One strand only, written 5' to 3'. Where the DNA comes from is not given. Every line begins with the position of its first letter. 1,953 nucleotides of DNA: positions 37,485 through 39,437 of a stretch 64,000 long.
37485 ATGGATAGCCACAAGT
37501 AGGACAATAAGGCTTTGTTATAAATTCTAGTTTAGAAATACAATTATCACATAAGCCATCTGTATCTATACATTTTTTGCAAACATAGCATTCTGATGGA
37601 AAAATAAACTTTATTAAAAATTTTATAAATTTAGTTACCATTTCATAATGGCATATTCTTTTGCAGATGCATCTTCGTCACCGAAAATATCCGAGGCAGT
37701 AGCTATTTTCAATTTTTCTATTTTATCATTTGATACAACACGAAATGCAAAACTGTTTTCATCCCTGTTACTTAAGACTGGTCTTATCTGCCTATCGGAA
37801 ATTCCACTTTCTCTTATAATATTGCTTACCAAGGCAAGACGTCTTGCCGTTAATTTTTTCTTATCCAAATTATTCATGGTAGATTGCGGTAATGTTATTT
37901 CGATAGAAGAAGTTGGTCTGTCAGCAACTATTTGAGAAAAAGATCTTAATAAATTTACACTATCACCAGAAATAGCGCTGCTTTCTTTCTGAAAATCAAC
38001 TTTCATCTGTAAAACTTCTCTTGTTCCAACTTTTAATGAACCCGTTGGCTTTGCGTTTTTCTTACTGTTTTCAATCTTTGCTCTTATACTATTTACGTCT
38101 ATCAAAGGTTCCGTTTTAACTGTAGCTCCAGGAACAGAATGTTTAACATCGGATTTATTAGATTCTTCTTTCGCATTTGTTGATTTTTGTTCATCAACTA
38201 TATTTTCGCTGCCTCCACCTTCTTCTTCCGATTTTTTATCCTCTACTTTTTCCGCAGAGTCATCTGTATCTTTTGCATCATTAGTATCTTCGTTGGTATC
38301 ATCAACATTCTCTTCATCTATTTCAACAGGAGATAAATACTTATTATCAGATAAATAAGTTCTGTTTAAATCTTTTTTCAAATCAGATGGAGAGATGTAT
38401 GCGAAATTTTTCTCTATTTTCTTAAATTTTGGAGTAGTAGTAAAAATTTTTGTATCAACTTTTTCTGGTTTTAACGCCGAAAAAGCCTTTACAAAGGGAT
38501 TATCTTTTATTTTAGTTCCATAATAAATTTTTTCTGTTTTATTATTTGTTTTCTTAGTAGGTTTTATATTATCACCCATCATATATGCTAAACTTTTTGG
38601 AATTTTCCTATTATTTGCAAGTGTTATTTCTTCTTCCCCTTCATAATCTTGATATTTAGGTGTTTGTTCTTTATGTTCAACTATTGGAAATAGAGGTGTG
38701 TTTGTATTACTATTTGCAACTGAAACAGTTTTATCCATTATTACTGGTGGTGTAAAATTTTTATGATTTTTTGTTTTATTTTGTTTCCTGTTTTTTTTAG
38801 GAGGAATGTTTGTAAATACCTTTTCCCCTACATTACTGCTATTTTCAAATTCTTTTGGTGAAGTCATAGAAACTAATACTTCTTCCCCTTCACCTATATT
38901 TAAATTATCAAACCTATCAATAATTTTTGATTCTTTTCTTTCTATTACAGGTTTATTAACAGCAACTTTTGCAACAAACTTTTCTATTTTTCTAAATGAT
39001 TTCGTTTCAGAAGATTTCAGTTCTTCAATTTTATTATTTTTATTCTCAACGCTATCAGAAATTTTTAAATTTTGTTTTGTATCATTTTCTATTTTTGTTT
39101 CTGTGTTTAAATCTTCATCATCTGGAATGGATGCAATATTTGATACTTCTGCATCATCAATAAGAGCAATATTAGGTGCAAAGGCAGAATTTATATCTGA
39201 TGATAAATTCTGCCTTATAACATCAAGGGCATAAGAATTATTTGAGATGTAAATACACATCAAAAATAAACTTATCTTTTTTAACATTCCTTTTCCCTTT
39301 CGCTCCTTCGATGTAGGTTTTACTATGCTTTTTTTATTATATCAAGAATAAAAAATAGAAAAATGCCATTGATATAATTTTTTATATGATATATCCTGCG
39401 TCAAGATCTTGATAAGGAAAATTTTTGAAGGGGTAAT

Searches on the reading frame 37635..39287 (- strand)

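Call 16: search_protein_families(library=pfam, proteins=[window:37635-39287:-], max_evalue=0.001)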
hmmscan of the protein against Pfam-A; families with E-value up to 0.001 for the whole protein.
window:37635-39287:- (550 aa): 0 families

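Call 47: search_protein_families(library=pfam, proteins=[window:37635-39287:-], max_evalue=5)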
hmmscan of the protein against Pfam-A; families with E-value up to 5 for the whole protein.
window:37635-39287:- (550 aa): 1 family
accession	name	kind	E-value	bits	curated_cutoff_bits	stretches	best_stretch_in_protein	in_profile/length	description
PF23216.1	WH_CYT4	-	0.1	13.3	27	1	424-497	3-77/97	Mitochondrial protein cyt-4, winged helix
